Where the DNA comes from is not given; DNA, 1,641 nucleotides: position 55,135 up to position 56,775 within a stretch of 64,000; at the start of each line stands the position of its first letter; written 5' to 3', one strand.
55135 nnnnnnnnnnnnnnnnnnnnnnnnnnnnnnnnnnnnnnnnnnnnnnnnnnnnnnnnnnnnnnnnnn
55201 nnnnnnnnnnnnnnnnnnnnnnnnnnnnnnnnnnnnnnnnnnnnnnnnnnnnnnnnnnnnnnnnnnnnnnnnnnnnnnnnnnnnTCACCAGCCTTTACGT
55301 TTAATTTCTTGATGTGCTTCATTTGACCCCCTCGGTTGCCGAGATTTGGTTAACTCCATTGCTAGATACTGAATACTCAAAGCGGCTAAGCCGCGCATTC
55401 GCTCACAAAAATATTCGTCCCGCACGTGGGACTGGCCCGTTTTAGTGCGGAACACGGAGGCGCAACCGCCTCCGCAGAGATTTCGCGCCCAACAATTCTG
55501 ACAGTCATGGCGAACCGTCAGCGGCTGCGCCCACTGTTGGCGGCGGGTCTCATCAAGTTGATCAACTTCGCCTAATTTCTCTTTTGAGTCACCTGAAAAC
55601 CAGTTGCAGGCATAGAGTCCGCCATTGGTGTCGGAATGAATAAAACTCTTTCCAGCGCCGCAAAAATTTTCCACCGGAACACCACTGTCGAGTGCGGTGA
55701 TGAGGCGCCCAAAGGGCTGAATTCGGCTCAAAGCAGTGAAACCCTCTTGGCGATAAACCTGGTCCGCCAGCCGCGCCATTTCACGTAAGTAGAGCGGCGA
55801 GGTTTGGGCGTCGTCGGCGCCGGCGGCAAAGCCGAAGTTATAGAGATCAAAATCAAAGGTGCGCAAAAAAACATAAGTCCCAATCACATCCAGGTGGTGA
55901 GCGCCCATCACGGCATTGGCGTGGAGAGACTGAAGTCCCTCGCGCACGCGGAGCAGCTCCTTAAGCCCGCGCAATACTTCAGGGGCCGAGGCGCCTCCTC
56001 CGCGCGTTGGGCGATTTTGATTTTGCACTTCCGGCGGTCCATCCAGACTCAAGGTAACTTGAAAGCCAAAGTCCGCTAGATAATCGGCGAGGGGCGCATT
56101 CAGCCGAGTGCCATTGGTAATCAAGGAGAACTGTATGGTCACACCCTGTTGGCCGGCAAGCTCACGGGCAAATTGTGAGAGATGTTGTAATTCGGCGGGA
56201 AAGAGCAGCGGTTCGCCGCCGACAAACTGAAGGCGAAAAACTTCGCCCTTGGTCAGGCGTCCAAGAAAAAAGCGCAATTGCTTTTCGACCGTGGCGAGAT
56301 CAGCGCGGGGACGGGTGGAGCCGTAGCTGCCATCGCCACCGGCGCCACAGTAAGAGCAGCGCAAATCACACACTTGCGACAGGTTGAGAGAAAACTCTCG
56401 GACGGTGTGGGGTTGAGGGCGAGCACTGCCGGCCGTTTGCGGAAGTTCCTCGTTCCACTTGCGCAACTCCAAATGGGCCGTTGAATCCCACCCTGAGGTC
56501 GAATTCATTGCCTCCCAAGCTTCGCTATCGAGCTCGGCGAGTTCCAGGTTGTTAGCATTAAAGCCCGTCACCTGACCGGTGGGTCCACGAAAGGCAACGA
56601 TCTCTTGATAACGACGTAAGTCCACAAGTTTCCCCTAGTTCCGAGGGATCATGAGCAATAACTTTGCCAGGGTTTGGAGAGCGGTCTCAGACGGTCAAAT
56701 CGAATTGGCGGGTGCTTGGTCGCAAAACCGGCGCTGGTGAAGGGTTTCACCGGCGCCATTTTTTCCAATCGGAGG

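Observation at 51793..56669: Radical SAM/SPASM maturase in a sigma-54-driven unit with a CHASE2-like sensor kinase and a sigma-54 activator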

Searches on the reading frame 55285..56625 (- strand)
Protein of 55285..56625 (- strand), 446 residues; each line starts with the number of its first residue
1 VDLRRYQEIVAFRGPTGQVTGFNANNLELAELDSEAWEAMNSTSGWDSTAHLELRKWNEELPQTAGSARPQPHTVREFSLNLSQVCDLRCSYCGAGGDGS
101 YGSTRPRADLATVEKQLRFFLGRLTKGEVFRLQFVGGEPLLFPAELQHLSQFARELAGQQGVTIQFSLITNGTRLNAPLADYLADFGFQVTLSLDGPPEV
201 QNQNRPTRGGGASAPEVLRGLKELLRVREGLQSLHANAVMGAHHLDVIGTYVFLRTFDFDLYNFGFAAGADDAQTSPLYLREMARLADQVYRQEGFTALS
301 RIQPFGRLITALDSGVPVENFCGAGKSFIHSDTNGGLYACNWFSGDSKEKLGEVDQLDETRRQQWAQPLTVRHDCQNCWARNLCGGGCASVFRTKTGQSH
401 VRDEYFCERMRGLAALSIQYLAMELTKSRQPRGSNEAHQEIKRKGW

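Call 3: search_protein_families(library=pfam, proteins=[window:55285-56625:-], max_evalue=0.01)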
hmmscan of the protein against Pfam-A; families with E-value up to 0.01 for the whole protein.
window:55285-56625:- (446 aa): 2 families
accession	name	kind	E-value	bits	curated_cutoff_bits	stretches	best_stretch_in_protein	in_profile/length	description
PF04055.27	Radical_SAM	-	5.3e-14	53.2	29.5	1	81-226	2-138/166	Radical SAM superfamily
PF13353.11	Fer4_12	-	0.00031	21.5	22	1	84-207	13-126/137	4Fe-4S single cluster domain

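Call 4: search_protein_families(library=ncbifam, proteins=[window:55285-56625:-], max_evalue=0.01)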
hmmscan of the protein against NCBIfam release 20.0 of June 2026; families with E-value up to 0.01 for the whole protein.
window:55285-56625:- (446 aa): 52 families (the best 25 are shown)
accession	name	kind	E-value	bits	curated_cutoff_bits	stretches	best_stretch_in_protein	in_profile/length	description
NF047865.1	rSAM_PapB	equivalog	2.4e-48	165.1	340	1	77-398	4-326/330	PapB family radical SAM/SPASM ranthipeptide maturase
TIGR04064.1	rSAM_nif11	equivalog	8.3e-47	159.9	518.7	2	23-226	17-226/459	nif11-like peptide radical SAM maturase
TIGR03906.1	quino_hemo_SAM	equivalog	1e-40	139.8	453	1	75-420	93-446/467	quinohemoprotein amine dehydrogenase maturation protein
TIGR03974.1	rSAM_six_Cys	equivalog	1.7e-32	112.8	425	1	71-408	92-436/451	thioether cross-link-forming SCIFF peptide maturase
NF040492.1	not_ScfB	exception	4.4e-28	98.3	855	2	69-248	88-266/450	ScfB-related radical SAM/SPASM orphan maturase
TIGR04068.1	rSAM_ocin_clost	equivalog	6e-27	94.6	500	2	73-243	81-252/462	Cys-rich peptide radical SAM maturase CcpM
TIGR03942.1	sulfatase_rSAM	equivalog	1.2e-24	87.1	349.45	2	83-234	8-158/363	anaerobic sulfatase maturase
TIGR04280.1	geopep_mat_rSAM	hypoth_equivalog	3.6e-24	85.5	400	1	80-224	88-230/428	geopeptide radical SAM maturase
NF041707.1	rSAM_YhhB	equivalog_domain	1.3e-21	76.9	445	2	81-226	7-154/369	cyclophane-forming radical SAM/SPASM peptide maturase YhhB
NF041298.1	rSAM_mat_DynA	equivalog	7.8e-21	74.4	450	1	84-409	9-341/356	dynobactin maturation radical SAM/SPASM protein DynA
TIGR03978.1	rSAM_paired_1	equivalog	6.1e-18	64.8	370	1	84-422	91-452/466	His-Xaa-Ser system radical SAM maturase HxsB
TIGR04269.1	SAM_SPASM_FxsB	subfamily_domain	7.9e-17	61.3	370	1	76-226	2-156/363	FxsB family cyclophane-forming radical SAM/SPASM peptide maturase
NF038107.1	rSAM_NF038107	equivalog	2.2e-16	59.6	600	2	81-233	90-242/444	Cys-every-fifth radical SAM/SPASM peptide maturase CefB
NF035951.1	rSAM_RumMC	equivalog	6.9e-16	58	720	2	77-226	113-261/510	RumMC family radical SAM sactipeptide maturase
TIGR04163.1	rSAM_cobopep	equivalog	9e-16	57.6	375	2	79-224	67-208/428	peptide-modifying radical SAM enzyme CbpB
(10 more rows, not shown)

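Call 6: find_related_loci(query=window:55285-56625:-, collection=genome_contigs, flank=10000)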
Query window:55285-56625:- (446 aa) in genome_contigs; peptide patterns used: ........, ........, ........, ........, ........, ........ (x = any residue, [..] = any of these).
122 stretches matched a pattern, but none encodes a relative of the query by tblastn (E <= 1e-3).

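Call 7: find_homologous_proteins(query=window:55285-56625:-, max_evalue=0.00001)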
Query window:55285-56625:- (446 aa): 242 proteins with E <= 0.00001 among 8000 candidates; the best 120 are listed.
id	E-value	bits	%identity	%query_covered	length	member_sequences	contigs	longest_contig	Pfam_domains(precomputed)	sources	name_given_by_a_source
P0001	0.0e+0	1029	100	100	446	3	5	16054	PF04055.28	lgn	-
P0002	1.9e-222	757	71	100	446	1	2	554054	PF04055.28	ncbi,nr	ncbi:MAG: radical SAM protein [Bdellovibrionaceae bacterium]|nr:radical SAM protein [Bdellovibrional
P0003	8.7e-213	725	71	96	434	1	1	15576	PF04055.28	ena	-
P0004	3.5e-151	522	55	96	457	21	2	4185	PF04055.28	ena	-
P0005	4.0e-138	479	51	96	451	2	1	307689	PF04055.28,PF13353.12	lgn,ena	-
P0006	2.4e-109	384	42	94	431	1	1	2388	PF04055.28,PF13353.12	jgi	jgi:uncharacterized protein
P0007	8.8e-109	382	43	95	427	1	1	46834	PF04055.28,PF13353.12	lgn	-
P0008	5.4e-106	373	41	95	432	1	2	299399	PF04055.28,PF13353.12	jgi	jgi:uncharacterized protein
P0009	3.6e-105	370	40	98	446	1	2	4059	PF04055.28,PF13353.12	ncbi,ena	ncbi:MAG: radical SAM protein [Bdellovibrionota bacterium]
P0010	1.2e-104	369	41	95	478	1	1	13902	PF04055.28,PF13353.12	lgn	-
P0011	3.5e-104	367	39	98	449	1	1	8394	PF04055.28,PF13353.12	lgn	-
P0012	3.9e-104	367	41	98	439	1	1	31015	PF04055.28,PF13353.12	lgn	-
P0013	3.2e-102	361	40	95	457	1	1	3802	PF04055.28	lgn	-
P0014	1.7e-101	358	40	99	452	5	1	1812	PF04055.28,PF13353.12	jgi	-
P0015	1.6e-99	352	42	95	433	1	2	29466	PF20920.3,PF04055.28,PF13353.12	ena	-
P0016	4.0e-99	350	40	95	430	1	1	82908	PF04055.28,PF13353.12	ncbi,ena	-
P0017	2.7e-98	348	40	95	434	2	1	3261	PF04055.28,PF13353.12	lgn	-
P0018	3.1e-97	344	39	95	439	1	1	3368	PF04055.28,PF13353.12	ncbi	-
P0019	1.3e-96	342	39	96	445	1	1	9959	PF04055.28,PF13353.12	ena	-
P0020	2.1e-96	342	36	94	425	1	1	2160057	PF04055.28,PF13353.12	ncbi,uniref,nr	ncbi:radical SAM/SPASM domain-containing protein [Bdellovibrio bacteriovorus]|uniref:Radical SAM/SPA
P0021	2.2e-95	338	38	94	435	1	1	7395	PF04055.28,PF13353.12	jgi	jgi:uncharacterized protein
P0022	2.1e-94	335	38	94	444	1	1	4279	PF04055.28,PF13353.12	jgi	jgi:uncharacterized protein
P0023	2.0e-91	325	36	94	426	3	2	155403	PF04055.28,PF13353.12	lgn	-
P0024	3.2e-91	324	38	94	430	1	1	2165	PF04055.28,PF13353.12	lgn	-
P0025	6.6e-91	323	35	95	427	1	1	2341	PF04055.28,PF13353.12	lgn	-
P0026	6.8e-89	317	37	94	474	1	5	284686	PF04055.28,PF13353.12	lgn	-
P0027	4.6e-88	314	36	94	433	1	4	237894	PF04055.28,PF13353.12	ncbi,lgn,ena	-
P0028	6.4e-88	314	36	94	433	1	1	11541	PF04055.28,PF13353.12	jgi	-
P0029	5.5e-87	311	37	94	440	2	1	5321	PF04055.28,PF13353.12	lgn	-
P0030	1.9e-86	309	34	95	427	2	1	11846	PF04055.28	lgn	-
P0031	6.9e-86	307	36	94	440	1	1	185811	PF04055.28,PF13353.12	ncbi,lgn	-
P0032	2.3e-85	305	36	94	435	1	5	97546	PF04055.28,PF13353.12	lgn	-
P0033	2.9e-85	305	34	94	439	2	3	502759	PF04055.28,PF13353.12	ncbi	-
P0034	4.8e-85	304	35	94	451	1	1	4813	PF04055.28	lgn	-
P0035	5.7e-85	304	36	93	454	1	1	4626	PF04055.28,PF13353.12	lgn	-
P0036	7.5e-85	303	36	94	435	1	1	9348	PF04055.28,PF13353.12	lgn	-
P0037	1.1e-84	303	34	97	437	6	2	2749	PF04055.28,PF13353.12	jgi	-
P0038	2.0e-84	302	35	94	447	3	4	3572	PF04055.28,PF13353.12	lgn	-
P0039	1.0e-80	290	35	96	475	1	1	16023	PF04055.28,PF13353.12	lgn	-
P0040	1.7e-80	289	33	98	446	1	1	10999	PF04055.28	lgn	-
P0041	1.9e-80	289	34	94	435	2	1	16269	PF04055.28,PF13353.12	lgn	-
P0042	3.0e-80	288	34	94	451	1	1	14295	PF04055.28,PF13353.12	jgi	jgi:uncharacterized protein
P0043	3.8e-80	288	33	94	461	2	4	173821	PF04055.28,PF13353.12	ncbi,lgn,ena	-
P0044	5.7e-79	284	35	94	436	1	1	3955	PF04055.28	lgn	-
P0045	1.4e-78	283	35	98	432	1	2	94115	PF04055.28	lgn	-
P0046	3.9e-78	281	33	94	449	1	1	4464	PF04055.28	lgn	-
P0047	4.5e-78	281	34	99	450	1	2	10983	PF04055.28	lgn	-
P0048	3.7e-77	278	34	94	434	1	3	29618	PF04055.28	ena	-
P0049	3.8e-77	278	34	98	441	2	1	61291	PF04055.28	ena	-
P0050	1.1e-74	270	32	94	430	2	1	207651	PF04055.28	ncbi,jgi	ncbi:MAG: hypothetical protein RJB66_645 [Pseudomonadota bacterium]|jgi:uncharacterized protein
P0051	8.0e-70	254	32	94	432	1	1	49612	PF04055.28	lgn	-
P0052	1.0e-66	244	29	95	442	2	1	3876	PF04055.28,PF13353.12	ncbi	-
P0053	4.8e-64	235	31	94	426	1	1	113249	PF04055.28,PF13353.12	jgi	jgi:uncharacterized protein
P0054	1.4e-55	207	36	71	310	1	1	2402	PF04055.28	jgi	jgi:uncharacterized protein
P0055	1.9e-37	147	34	70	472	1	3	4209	PF04055.28,PF13353.12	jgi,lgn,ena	-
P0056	2.0e-35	141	31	70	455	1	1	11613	PF04055.28,PF13353.12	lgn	-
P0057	1.5e-34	138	31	72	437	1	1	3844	PF04055.28,PF13353.12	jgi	jgi:uncharacterized protein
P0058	1.9e-34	137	30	72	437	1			PF04055.28,PF13353.12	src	-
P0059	3.0e-34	137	33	73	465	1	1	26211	PF04055.28,PF13353.12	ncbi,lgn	ncbi:MAG: thioether cross-link-forming SCIFF peptide maturase [Deferrisomatales bacterium]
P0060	4.2e-34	136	32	73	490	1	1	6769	PF04055.28,PF13353.12,PF05402.19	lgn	-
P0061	6.3e-34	136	30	78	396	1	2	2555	PF04055.28,PF13353.12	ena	-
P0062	6.0e-33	132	30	77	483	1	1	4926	PF04055.28,PF13353.12,PF05402.19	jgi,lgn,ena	-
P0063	6.9e-33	132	29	75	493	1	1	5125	PF04055.28,PF13353.12,PF05402.19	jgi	jgi:uncharacterized protein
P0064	1.4e-32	131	31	70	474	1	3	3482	PF04055.28,PF13353.12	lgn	-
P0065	3.6e-32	130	29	82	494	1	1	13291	PF04055.28,PF13353.12,PF05402.19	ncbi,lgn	-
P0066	8.2e-32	129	30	70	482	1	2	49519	PF04055.28,PF13353.12,PF05402.19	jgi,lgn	-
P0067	1.0e-31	128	28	77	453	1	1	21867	PF04055.28,PF13353.12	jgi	jgi:uncharacterized protein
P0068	3.4e-31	127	27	93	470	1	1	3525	PF04055.28,PF13353.12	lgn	-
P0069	1.0e-30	125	31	74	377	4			PF04055.28,PF13353.12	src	-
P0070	1.9e-30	124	28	94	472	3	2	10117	PF04055.28,PF13353.12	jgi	jgi:uncharacterized protein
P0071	2.1e-30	124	29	77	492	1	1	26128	PF04055.28,PF13353.12,PF05402.19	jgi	jgi:uncharacterized protein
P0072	7.1e-30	122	29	70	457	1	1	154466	PF04055.28,PF13353.12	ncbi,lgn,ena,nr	ncbi:MAG: SPASM domain-containing protein [Calditrichales bacterium]|nr:MAG: SPASM domain-containing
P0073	1.5e-28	118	28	75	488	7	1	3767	PF04055.28,PF13353.12,PF05402.19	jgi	jgi:uncharacterized protein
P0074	5.6e-28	116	29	75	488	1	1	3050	PF04055.28,PF13353.12,PF05402.19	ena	-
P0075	6.0e-28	116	28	75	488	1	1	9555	PF04055.28,PF05402.19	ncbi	-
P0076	2.4e-27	114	26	75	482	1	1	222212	PF04055.28,PF13353.12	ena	-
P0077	2.9e-27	114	28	84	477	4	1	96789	PF04055.28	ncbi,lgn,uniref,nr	ncbi:radical SAM/SPASM domain-containing protein [Streptomyces sp. P17]|uniref:radical SAM/SPASM dom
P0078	3.0e-27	114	26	77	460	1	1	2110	PF04055.28,PF13353.12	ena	-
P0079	3.2e-27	114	26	76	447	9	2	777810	PF13186.12,PF04055.28,PF13353.12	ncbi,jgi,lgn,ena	-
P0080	4.3e-27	113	27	79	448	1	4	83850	PF13186.12,PF04055.28,PF13353.12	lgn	-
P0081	4.3e-27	113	27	82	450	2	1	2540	PF04055.28,PF13353.12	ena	-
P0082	8.1e-27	112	29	77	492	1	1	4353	PF04055.28,PF13353.12,PF05402.19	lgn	-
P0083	5.0e-25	106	25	80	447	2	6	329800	PF13186.12,PF04055.28,PF13353.12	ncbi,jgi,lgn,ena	-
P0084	9.9e-25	105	30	79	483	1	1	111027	PF04055.28,PF13353.12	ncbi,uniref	ncbi:radical SAM protein [Streptomyces sp. NPDC006134]|uniref:radical SAM/SPASM domain-containing pr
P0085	3.3e-24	104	24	84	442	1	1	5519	PF13186.12,PF04055.28,PF13353.12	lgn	-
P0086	7.3e-24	102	25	79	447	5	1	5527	PF13186.12,PF04055.28,PF13353.12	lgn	-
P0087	8.4e-24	102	28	91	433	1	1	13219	PF04055.28,PF13353.12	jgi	jgi:uncharacterized protein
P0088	9.0e-24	102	28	74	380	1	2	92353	PF04055.28,PF13353.12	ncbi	-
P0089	7.6e-23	99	25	75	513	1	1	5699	PF04055.28,PF13353.12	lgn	-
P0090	1.1e-22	99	22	89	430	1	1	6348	PF04055.28,PF13353.12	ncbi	-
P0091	2.1e-22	98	26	72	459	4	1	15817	PF13186.12,PF04055.28,PF13353.12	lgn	-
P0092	4.1e-22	97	28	74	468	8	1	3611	PF04055.28,PF13353.12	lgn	-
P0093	2.3e-21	94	27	76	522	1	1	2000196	PF13186.12,PF04055.28,PF13353.12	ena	-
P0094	2.0e-20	91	25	96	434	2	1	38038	PF04055.28,PF13353.12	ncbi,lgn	-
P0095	4.4e-20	90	27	88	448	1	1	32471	PF04055.28,PF13353.12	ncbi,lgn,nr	ncbi:MAG: SPASM domain-containing protein [Chloroflexi bacterium]|nr:SPASM domain-containing protein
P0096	1.8e-19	88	28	73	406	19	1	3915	PF04055.28,PF13353.12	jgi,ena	jgi:uncharacterized protein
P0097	4.7e-19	87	28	73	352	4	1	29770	PF04055.28,PF13353.12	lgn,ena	-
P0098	9.0e-19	86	26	72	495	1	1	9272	PF04055.28,PF13353.12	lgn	-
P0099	1.5e-18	85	24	84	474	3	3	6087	PF04055.28,PF13353.12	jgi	-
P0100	5.5e-18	83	27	79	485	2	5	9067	PF04055.28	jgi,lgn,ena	-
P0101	1.2e-17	82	26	49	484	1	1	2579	PF04055.28,PF13353.12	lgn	-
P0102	1.8e-17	81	25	83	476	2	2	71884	PF04055.28,PF13353.12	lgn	-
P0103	2.5e-17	81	26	69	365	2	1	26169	PF13186.12,PF04055.28,PF13353.12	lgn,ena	-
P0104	4.5e-17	80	27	69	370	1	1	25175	PF04055.28,PF13353.12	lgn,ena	-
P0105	7.7e-17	79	26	74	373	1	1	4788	PF04055.28,PF13353.12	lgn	-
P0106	3.7e-16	77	27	72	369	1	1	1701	PF04055.28,PF13353.12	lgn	-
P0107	5.4e-16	77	25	89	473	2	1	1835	PF04055.28,PF13353.12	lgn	-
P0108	4.9e-15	73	28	68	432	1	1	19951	PF04055.28,PF13353.12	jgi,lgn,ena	-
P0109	8.9e-15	73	26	71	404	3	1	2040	PF04055.28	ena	-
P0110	1.5e-14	72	25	74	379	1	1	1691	PF04055.28,PF13353.12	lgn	-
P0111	2.0e-14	71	26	78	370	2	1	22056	PF04055.28,PF13353.12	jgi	jgi:uncharacterized protein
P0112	2.5e-14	71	23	65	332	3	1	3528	PF04055.28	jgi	jgi:radical SAM protein with 4Fe4S-binding SPASM domain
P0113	5.1e-14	70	24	69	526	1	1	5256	PF04055.28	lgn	-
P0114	2.7e-13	68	34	34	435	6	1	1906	PF04055.28,PF13353.12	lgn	-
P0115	4.5e-13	67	34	33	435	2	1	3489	PF04055.28,PF13353.12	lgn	-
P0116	7.8e-13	66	28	64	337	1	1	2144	PF04055.28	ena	-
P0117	1.9e-12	65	27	60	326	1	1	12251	PF04055.28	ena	-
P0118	3.5e-12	64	28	61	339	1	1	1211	PF04055.28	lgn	-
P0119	4.0e-12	64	26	70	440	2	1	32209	PF04055.28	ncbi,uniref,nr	ncbi:radical SAM protein [Gryllotalpicola sp.]|uniref:radical SAM protein n=1 Tax=Gryllotalpicola sp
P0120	6.5e-12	63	27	73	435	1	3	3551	PF04055.28,PF13353.12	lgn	-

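Call 8: find_encoding_contigs(protein=P0002, flank=8000, max_places=2)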
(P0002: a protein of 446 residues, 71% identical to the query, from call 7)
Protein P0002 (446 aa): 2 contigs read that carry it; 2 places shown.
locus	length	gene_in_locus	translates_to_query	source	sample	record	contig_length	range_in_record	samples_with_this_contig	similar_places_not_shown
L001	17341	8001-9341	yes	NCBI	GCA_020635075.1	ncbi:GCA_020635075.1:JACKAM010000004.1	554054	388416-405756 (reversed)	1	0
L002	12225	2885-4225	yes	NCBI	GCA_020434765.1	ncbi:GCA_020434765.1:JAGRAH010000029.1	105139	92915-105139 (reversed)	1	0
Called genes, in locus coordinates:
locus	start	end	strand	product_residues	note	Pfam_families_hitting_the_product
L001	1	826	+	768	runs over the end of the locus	PF00912:Transgly, PF00905:Transpeptidase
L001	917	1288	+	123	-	-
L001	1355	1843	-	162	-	-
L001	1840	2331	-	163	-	-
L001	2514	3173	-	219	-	-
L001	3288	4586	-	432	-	-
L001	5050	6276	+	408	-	PF01844:HNH (weak)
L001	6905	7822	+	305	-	-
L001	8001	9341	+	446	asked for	PF04055:Radical_SAM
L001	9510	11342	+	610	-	PF05226:CHASE2, PF00512:HisKA, PF02518:HATPase_c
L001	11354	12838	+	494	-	PF00072:Response_reg, PF00158:Sigma54_activat, PF14532:Sigma54_activ_2, PF07728:AAA_5 (weak), PF25601:AAA_lid_14, PF02954:HTH_8 (weak)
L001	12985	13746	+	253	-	-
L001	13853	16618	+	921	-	PF00133:tRNA-synt_1, PF01406:tRNA-synt_1e (faint), PF09334:tRNA-synt_1g, PF13603:tRNA-synt_1_2 (weak), PF08264:Anticodon_1, PF06827:zf-FPG_IleRS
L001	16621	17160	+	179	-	PF01252:Peptidase_A8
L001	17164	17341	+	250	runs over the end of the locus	PF01790:LGT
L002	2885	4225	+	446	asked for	PF04055:Radical_SAM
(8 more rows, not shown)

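Call 9: find_encoding_contigs(protein=P0005, flank=8000, max_places=2)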
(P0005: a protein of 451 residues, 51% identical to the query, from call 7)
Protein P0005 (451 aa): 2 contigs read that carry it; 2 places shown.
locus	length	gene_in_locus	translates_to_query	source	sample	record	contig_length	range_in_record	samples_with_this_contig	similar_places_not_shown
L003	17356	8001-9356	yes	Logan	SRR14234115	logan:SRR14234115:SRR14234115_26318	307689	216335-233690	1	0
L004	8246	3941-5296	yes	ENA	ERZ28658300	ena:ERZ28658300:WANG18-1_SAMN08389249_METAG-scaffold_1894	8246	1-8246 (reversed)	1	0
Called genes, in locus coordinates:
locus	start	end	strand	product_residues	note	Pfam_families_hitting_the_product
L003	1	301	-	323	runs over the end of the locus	PF00149:Metallophos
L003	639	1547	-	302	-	PF00669:Flagellin_N, PF00700:Flagellin_C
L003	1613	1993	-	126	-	-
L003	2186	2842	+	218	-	PF13441:Gly-zipper_YMGG, PF05433:Rick_17kDa_Anti (weak), PF13488:Gly-zipper_Omp, PF00691:OmpA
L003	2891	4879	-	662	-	-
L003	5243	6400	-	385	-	-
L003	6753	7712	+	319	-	-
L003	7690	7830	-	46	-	-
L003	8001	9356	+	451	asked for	PF13353:Fer4_12 (faint), PF04055:Radical_SAM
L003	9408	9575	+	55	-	-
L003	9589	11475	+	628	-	PF05226:CHASE2, PF00512:HisKA, PF02518:HATPase_c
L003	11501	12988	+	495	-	PF00072:Response_reg, PF00158:Sigma54_activat, PF14532:Sigma54_activ_2, PF07728:AAA_5 (weak), PF25601:AAA_lid_14, PF02954:HTH_8 (weak)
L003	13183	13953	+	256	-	-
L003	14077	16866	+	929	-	PF00133:tRNA-synt_1, PF09334:tRNA-synt_1g, PF01406:tRNA-synt_1e (faint), PF01921:tRNA-synt_1f (weak), PF08264:Anticodon_1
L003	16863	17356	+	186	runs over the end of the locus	PF01252:Peptidase_A8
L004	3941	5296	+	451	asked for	PF13353:Fer4_12 (faint), PF04055:Radical_SAM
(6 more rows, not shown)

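Call 10: find_encoding_contigs(protein=P0020, flank=8000, max_places=2)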
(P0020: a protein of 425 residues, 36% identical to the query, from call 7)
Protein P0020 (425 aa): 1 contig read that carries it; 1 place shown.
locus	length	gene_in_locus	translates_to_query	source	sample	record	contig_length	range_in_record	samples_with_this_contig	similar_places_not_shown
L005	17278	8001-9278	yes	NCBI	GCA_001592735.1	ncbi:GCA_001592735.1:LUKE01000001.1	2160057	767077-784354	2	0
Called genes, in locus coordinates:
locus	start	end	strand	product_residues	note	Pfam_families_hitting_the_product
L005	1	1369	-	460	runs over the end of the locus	-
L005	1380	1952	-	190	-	PF00166:Cpn10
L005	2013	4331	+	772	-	PF00912:Transgly, PF00905:Transpeptidase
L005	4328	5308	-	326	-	PF12706:Lactamase_B_2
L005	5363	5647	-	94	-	PF00111:Fer2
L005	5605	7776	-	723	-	PF02518:HATPase_c, PF14501:HATPase_c_5 (weak)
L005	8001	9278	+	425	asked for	PF13353:Fer4_12 (weak), PF04055:Radical_SAM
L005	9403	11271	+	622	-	PF05226:CHASE2, PF00512:HisKA, PF02518:HATPase_c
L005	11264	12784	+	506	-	PF00072:Response_reg, PF00158:Sigma54_activat, PF14532:Sigma54_activ_2, PF07728:AAA_5 (weak), PF25601:AAA_lid_14, PF02954:HTH_8 (weak)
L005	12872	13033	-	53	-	-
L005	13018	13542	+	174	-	-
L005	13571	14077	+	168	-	PF01252:Peptidase_A8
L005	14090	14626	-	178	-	PF00072:Response_reg, PF02954:HTH_8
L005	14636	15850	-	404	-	PF02518:HATPase_c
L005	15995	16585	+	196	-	-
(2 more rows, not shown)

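Call 15: find_encoding_contigs(protein=P0008, flank=6000, max_places=1)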
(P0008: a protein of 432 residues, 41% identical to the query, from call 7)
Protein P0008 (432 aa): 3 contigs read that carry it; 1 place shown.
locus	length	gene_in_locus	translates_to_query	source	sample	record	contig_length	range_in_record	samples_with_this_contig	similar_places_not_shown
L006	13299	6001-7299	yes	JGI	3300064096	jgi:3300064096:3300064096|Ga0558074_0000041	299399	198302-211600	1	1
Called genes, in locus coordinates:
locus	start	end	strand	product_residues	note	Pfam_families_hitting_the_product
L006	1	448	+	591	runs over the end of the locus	-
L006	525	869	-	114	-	-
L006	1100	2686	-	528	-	-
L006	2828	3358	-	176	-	PF00166:Cpn10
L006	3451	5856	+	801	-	PF00912:Transgly, PF00905:Transpeptidase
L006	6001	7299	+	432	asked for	PF04055:Radical_SAM, PF13353:Fer4_12 (weak)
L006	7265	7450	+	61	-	-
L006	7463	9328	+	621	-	PF05226:CHASE2, PF00512:HisKA, PF02518:HATPase_c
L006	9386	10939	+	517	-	PF00072:Response_reg, PF00004:AAA (faint), PF00158:Sigma54_activat, PF14532:Sigma54_activ_2, PF07728:AAA_5 (weak), PF25601:AAA_lid_14, PF02954:HTH_8 (faint)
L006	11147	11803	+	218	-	-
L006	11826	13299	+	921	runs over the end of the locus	PF00133:tRNA-synt_1, PF09334:tRNA-synt_1g, PF08264:Anticodon_1, PF06827:zf-FPG_IleRS (weak)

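Call 16: find_encoding_contigs(protein=P0033, flank=6000, max_places=1)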
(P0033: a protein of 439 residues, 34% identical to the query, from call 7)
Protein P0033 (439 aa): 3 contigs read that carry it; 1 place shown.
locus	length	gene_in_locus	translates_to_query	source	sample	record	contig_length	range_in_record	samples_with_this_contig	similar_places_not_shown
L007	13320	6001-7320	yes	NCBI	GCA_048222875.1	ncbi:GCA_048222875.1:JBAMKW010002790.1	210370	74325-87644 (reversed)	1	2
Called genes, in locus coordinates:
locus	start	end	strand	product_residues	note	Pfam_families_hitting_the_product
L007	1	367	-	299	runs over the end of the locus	-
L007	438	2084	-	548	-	-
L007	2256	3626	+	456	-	PF00933:Glyco_hydro_3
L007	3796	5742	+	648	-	-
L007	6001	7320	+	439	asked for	PF04055:Radical_SAM, PF13353:Fer4_12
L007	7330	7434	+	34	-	-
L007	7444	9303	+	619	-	PF05226:CHASE2, PF00512:HisKA, PF02518:HATPase_c, PF13589:HATPase_c_3 (faint)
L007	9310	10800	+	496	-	PF00072:Response_reg, PF00158:Sigma54_activat, PF14532:Sigma54_activ_2, PF07728:AAA_5 (faint), PF25601:AAA_lid_14, PF02954:HTH_8 (weak)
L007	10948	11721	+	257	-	-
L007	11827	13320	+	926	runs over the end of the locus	PF00133:tRNA-synt_1, PF01406:tRNA-synt_1e (faint), PF09334:tRNA-synt_1g, PF08264:Anticodon_1, PF06827:zf-FPG_IleRS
